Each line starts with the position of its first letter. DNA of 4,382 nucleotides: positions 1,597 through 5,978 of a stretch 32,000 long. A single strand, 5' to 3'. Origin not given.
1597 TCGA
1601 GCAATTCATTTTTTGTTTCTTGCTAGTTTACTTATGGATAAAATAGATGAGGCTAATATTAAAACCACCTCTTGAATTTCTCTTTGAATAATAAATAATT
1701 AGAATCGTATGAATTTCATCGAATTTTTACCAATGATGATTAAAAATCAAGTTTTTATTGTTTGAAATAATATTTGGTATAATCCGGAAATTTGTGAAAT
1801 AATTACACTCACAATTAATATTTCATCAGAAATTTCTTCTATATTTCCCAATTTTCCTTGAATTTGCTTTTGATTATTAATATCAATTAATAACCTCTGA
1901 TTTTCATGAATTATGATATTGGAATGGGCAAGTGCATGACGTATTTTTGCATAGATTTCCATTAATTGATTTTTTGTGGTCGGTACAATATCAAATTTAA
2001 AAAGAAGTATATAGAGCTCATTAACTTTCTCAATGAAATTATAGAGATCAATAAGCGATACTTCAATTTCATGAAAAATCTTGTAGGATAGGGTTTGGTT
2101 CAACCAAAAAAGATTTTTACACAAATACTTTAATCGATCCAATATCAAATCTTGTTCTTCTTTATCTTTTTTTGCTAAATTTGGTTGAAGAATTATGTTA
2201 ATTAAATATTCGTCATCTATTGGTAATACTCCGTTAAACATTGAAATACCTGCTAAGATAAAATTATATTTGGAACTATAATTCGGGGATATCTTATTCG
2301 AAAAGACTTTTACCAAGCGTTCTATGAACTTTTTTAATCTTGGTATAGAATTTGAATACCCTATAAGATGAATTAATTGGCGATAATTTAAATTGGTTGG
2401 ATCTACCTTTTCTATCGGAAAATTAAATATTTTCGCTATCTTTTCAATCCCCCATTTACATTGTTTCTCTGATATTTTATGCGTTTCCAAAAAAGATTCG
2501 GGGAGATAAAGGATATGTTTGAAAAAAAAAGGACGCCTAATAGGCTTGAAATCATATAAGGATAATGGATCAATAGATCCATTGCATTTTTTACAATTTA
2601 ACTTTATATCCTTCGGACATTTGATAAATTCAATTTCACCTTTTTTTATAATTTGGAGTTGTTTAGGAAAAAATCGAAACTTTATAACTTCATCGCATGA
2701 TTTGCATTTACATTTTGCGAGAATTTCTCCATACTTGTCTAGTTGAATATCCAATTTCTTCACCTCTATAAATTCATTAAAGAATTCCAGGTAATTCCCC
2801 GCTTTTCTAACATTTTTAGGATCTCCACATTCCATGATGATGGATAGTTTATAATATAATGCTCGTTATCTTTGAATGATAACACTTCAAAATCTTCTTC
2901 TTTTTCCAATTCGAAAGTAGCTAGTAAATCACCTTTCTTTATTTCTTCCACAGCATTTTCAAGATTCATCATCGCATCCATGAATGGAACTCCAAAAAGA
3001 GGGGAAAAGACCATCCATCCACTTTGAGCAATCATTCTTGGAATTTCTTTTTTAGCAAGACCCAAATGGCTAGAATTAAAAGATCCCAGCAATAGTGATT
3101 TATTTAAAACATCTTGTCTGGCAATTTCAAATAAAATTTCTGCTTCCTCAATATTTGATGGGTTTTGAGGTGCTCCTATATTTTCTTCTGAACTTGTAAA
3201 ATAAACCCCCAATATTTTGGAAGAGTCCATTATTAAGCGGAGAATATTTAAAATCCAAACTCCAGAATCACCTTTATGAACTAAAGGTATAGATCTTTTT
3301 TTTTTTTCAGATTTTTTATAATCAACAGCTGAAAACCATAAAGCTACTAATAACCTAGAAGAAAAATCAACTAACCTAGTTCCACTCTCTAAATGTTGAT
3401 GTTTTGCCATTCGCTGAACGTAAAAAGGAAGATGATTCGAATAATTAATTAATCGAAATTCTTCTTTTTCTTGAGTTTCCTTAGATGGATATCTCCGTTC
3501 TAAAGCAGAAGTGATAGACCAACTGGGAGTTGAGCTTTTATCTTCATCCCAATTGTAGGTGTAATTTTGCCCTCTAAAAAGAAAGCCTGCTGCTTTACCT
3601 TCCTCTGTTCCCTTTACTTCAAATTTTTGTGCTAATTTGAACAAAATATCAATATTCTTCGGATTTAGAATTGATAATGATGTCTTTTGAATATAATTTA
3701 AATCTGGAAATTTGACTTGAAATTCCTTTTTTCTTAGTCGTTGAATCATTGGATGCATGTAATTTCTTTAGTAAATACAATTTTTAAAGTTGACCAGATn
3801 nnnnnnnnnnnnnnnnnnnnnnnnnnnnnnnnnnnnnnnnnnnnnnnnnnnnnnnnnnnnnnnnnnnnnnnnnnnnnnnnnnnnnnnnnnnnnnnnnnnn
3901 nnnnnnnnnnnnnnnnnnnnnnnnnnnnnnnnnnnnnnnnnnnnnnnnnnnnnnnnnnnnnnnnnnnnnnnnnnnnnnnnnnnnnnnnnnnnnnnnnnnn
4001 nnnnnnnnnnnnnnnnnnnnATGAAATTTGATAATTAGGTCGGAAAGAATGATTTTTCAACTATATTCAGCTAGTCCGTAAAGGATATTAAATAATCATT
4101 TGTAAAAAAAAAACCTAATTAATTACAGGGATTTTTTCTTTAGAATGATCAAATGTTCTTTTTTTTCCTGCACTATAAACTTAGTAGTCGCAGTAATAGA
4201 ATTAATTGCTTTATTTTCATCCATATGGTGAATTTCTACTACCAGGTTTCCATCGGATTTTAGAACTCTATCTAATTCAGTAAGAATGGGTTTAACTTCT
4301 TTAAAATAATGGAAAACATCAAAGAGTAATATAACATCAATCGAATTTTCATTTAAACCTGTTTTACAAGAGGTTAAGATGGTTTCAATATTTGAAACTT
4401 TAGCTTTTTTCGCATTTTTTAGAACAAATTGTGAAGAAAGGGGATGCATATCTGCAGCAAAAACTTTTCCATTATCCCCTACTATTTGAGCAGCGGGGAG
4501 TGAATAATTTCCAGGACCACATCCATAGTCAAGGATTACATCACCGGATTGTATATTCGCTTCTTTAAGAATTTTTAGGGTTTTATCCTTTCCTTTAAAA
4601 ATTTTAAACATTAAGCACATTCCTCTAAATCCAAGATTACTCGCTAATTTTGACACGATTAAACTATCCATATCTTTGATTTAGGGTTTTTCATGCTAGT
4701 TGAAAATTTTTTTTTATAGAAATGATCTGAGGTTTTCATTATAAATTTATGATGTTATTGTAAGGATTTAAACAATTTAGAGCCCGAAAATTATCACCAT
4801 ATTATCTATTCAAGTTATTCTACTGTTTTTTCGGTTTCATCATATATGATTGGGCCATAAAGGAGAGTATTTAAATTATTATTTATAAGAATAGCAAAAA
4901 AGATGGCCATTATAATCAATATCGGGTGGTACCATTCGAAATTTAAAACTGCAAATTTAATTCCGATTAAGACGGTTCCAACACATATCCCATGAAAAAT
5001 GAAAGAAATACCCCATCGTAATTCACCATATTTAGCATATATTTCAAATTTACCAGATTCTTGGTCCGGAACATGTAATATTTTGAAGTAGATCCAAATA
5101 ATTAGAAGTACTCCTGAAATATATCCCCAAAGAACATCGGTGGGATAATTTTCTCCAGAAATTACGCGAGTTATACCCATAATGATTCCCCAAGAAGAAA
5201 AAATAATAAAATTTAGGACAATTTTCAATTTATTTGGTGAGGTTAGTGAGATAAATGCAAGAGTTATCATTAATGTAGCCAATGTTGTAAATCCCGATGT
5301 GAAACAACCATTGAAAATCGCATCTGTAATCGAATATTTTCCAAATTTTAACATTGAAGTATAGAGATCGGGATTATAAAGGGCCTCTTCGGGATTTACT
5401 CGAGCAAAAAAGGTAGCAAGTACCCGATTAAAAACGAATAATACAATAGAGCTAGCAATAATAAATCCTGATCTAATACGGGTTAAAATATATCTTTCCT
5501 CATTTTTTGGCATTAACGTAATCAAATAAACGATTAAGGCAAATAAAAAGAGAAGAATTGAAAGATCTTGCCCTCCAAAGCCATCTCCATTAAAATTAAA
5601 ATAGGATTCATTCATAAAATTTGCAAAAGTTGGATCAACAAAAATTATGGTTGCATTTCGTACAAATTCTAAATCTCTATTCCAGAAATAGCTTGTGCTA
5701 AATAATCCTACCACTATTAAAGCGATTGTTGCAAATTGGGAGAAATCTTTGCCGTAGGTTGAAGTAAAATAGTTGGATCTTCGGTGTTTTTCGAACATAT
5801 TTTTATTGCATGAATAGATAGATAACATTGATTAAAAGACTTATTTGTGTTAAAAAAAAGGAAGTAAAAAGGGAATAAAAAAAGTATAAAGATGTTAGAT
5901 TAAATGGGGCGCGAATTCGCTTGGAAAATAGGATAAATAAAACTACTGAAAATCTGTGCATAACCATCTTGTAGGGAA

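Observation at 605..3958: tRNA-Arg-flanking cluster: FRG-domain protein coupled to a Zn-ribbon/Rx4H protein, convergent with a TIGR02391 (RNPKAH) protein - candidate undescribed defence or toxin module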

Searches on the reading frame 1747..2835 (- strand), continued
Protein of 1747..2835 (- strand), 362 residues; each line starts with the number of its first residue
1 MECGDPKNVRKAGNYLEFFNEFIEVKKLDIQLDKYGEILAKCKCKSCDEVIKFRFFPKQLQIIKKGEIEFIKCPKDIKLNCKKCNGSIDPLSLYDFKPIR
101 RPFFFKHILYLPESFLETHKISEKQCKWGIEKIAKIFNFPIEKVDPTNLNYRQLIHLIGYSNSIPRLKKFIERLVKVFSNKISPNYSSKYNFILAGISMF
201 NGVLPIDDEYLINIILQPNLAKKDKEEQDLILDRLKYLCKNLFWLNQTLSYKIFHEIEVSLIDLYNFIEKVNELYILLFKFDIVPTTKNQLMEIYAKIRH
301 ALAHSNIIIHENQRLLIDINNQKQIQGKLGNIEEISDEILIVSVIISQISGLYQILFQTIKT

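Call 109: search_protein_families(library=padloc, alignment_id=A2, max_evalue=1)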
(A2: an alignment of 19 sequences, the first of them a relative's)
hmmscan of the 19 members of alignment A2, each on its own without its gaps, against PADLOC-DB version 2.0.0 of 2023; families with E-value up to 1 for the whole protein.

A. member 1, P0001 (335 aa): 0 families

B. families by the number of members that match (of 19 scanned): 6 families
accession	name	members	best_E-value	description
PDLC03820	RTasHEPN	4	0.0018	DRT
PDLC01031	Csx1/Csm6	1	0.0021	CARF+HEPN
PDLC04856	PDC-S05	1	0.0027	-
PDLC04029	PD-T4-2_B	1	0.0056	-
PDLC02991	DarT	1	0.016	-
PDLC02151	Cas5_IIIf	1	0.024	-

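Call 112: find_encoding_contigs(protein=P0024, flank=5000, max_places=2)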
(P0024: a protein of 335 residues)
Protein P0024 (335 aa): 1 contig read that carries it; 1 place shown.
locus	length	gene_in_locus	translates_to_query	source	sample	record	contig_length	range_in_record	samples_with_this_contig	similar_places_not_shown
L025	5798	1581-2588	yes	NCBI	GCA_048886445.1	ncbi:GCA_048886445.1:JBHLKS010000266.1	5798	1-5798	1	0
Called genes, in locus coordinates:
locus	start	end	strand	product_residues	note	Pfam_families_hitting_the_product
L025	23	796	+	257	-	PF01555:N6_N4_Mtase (weak)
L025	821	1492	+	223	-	PF27324:MjaV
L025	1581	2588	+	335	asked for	-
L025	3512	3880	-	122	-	-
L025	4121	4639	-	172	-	-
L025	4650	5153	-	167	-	-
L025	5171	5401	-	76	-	-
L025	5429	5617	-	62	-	-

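Call 113: find_encoding_contigs(protein=P0022, flank=5000, max_places=2)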
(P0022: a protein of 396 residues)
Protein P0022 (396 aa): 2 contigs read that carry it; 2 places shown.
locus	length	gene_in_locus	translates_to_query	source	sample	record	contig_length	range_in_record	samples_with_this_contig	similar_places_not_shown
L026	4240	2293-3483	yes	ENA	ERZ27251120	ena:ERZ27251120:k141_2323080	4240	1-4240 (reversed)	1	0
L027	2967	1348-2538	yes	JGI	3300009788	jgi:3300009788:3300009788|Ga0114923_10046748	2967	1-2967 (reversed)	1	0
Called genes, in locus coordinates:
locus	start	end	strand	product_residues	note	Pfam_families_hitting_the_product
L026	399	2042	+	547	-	-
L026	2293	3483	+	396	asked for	-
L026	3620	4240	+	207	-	?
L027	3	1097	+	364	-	?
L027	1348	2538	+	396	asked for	-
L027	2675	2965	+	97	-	?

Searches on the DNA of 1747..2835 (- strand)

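Call 17: search_rna_families(source=L001, threshold=gathering)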
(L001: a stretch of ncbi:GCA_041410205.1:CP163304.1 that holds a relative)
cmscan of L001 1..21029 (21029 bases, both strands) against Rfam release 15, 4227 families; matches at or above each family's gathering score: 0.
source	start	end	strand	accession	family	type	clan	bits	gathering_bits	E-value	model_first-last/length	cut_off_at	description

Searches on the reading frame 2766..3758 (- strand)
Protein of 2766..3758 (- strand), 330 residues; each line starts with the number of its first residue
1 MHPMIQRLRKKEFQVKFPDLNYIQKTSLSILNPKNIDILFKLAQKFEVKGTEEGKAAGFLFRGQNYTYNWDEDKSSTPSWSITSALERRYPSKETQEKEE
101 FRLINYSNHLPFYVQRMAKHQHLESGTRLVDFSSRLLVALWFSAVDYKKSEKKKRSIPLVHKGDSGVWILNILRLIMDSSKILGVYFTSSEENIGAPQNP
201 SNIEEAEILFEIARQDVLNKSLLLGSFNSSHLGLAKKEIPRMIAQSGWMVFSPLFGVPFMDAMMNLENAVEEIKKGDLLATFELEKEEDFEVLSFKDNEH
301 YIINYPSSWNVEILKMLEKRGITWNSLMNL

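Call 6: search_protein_families(library=pfam, proteins=[window:2766-3758:-], max_evalue=1)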
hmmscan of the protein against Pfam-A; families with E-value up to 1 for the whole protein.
window:2766-3758:- (330 aa): 2 families
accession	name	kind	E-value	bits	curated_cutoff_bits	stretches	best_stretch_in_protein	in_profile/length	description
PF08867.16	FRG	-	4.9e-07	31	25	1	60-151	4-93/94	FRG domain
PF07774.18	EMC1_C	-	0.13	12.3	27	1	88-124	102-138/214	ER membrane protein complex subunit 1, C-terminal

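Call 7: search_protein_families(library=padloc, proteins=[window:2766-3758:-], max_evalue=1)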
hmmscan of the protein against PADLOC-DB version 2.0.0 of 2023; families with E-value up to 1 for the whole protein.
window:2766-3758:- (330 aa): 10 families
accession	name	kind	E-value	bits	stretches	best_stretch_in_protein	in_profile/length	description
PDLC04938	PDC-S15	-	3.3e-08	31.3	1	54-173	60-165/276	-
PDLC04936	PDC-S15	-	2.5e-07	28.4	1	52-154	38-133/300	-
PDLC04937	PDC-S15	-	7.1e-07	27.1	1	77-161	44-142/254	-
PDLC04933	PDC-S15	-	8.4e-07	26.7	1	113-153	77-117/286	-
PDLC04927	PDC-S15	-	1.8e-05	21.8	1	48-154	28-126/422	-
PDLC04929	PDC-S15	-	7.7e-05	20.7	1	52-154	25-132/308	-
PDLC04931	PDC-S15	-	0.00016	19.6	1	12-156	23-167/282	-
PDLC04930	PDC-S15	-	0.0018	15.3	1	117-155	85-124/380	-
PDLC04926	PDC-S15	-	0.0045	14.1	1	114-147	88-121/300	-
PDLC04939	PDC-S15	-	0.0057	13.6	1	110-145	77-110/487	-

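Call 8: search_protein_families(library=ncbifam, proteins=[window:2766-3758:-], max_evalue=1)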
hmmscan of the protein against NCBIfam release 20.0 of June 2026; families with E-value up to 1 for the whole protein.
window:2766-3758:- (330 aa): 0 families

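Call 12: find_homologous_proteins(query=window:2766-3758:-, max_evalue=0.001)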
Query window:2766-3758:- (330 aa): 3 proteins with E <= 0.001 among 3943 candidates.
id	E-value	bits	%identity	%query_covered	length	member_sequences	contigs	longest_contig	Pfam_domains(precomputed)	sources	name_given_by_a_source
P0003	1.4e-213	726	100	99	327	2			PF08867.17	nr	nr:FRG domain protein [Candidatus Prometheoarchaeum syntrophicum]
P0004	7.4e-191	651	89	99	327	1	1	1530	PF08867.17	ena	-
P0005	1.8e-113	397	55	100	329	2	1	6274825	PF08867.17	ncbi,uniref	ncbi:FRG domain-containing protein [Candidatus Lokiarchaeum ossiferum]|uniref:FRG domain-containing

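Call 14: find_encoding_contigs(protein=P0004, flank=5000, max_places=4)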
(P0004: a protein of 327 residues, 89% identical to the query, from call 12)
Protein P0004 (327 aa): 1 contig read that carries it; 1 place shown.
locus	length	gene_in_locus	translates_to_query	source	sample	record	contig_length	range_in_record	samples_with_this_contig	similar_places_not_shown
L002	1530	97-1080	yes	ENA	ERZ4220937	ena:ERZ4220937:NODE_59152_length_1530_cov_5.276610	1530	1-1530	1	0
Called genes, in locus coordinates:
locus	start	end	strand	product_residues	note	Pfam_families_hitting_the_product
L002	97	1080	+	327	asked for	PF08867:FRG (weak)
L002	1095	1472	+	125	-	PF18864:AbiTii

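Call 18: search_protein_families(library=pfam, proteins=[L002:1095-1472:+], max_evalue=1)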
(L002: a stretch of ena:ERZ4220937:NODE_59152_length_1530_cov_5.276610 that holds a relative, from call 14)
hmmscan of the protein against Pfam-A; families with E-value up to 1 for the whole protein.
L002:1095-1472:+ (125 aa): 1 family
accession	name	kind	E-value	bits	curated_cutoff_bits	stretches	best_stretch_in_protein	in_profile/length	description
PF18864.6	AbiTii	-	2.4e-13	51.1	27.6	1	5-82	2-81/189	AbiTii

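Call 19: search_protein_families(library=padloc, proteins=[L002:1095-1472:+], max_evalue=1)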
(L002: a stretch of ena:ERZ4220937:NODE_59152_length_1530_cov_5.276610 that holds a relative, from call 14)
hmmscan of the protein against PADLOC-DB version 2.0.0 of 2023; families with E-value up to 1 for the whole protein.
L002:1095-1472:+ (125 aa): 1 family
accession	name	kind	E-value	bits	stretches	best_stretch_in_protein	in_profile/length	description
PDLC02334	AbiTii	-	1.5e-13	49.5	1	5-104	2-98/185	AbiTii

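Call 67: find_related_loci(query=A3, collection=genome_contigs, flank=10000)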
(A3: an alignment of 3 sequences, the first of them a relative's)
Query A3 (327 aa) in genome_contigs; peptide patterns used: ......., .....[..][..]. (x = any residue, [..] = any of these).
74 stretches matched a pattern, but none encodes a relative of the query by tblastn (E <= 1e-3).

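Call 91: find_related_loci(query=A3, collection=viral_contigs, flank=5000)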
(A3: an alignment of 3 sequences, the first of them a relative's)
Query A3 (327 aa) in viral_contigs; peptide patterns used: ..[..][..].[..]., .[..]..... (x = any residue, [..] = any of these).
43 stretches matched a pattern, but none encodes a relative of the query by tblastn (E <= 1e-3).

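Call 93: search_solved_structures(query=A3, max_evalue=10)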
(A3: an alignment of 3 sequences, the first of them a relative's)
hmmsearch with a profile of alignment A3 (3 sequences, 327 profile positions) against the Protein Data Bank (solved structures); distinct sequences matched with E-value up to 10: 0.

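Call 95: search_protein_families(library=phrogs, proteins=[window:2766-3758:-], max_evalue=0.01)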
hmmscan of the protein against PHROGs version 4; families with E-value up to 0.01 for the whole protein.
window:2766-3758:- (330 aa): 2 families
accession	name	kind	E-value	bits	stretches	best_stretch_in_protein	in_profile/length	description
phrog_4962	-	unknown function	0.0017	18.3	1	113-153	290-330/467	-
phrog_24967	-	unknown function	0.0052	17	1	53-153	35-134/385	-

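Call 104: search_dna_similar(query=window:2766-3758:-, collection=plasmids, mode=protein, max_evalue=0.01, max_rows=20)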
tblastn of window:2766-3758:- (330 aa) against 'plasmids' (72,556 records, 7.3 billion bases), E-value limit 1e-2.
No match.

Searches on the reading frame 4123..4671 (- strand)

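Call 6: search_protein_families(library=pfam, proteins=[window:4123-4671:-], max_evalue=1)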
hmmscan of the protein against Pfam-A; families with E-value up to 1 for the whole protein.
window:4123-4671:- (182 aa): 23 families
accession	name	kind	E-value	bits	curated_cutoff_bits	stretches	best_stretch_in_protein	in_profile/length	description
PF13847.12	Methyltransf_31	-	2.6e-18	66.5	27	1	41-160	2-123/145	Methyltransferase domain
PF08241.18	Methyltransf_11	-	1.8e-15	57.8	21.2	1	47-145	1-95/95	Methyltransferase domain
PF13649.12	Methyltransf_25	-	2.6e-13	50.9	27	1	46-141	1-97/97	Methyltransferase domain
PF08242.18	Methyltransf_12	-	2.1e-08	35.2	30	1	47-143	1-98/98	Methyltransferase domain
PF13489.12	Methyltransf_23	-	2.1e-08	34.5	27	1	32-148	14-119/164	Methyltransferase domain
PF01209.24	Ubie_methyltran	-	8.6e-08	32.2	20.1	1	22-146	29-153/233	ubiE/COQ5 methyltransferase family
PF05175.20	MTS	-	2.3e-07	31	23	1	38-171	30-165/170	Methyltransferase small domain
PF01728.25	FtsJ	-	2e-06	28.3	24.1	1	30-95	8-70/181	FtsJ-like methyltransferase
PF02475.24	TRM5-TYW2_MTfase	-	3.8e-06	27.4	28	1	39-160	33-149/164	TRM5/TYW2 methyltransferase domain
PF01135.25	PCMT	-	1.8e-05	25.1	20.3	1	36-172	70-198/210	Protein-L-isoaspartate(D-aspartate) O-methyltransferase (PCMT)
PF02353.26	CMAS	-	1.9e-05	24.5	27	1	29-168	49-187/273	Mycolic acid cyclopropane synthetase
PF06325.19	PrmA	-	2e-05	24.7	22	1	33-115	153-231/296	Ribosomal protein L11 methyltransferase (PrmA)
PF01189.24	Methyltr_RsmB-F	-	0.00026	21.2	27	1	39-115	5-84/199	16S rRNA methyltransferase RsmB/F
PF01269.23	Fibrillarin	-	0.00035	20.2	27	1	32-171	61-195/227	Fibrillarin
PF05958.17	tRNA_U5-meth_tr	-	0.0017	17.9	23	1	38-101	197-257/357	tRNA (Uracil-5-)-methyltransferase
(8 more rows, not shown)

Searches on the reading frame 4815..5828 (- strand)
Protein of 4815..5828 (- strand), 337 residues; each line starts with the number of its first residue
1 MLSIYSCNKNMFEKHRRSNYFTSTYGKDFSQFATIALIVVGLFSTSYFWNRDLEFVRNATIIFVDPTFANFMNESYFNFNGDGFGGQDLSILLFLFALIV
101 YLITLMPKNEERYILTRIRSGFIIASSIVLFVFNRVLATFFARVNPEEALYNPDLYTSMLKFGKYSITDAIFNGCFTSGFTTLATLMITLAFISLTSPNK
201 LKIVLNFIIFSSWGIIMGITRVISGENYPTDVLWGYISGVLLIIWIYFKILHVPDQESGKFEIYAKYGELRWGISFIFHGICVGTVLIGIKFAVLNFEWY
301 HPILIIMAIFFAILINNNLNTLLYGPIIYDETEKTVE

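Call 6: search_protein_families(library=pfam, proteins=[window:4815-5828:-], max_evalue=1)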
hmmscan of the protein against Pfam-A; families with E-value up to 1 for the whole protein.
window:4815-5828:- (337 aa): 1 family
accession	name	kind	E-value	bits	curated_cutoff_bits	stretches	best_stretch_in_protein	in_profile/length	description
PF01569.27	PAP2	-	8.9e-12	45.3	27.2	1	124-247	9-122/130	PAP2 superfamily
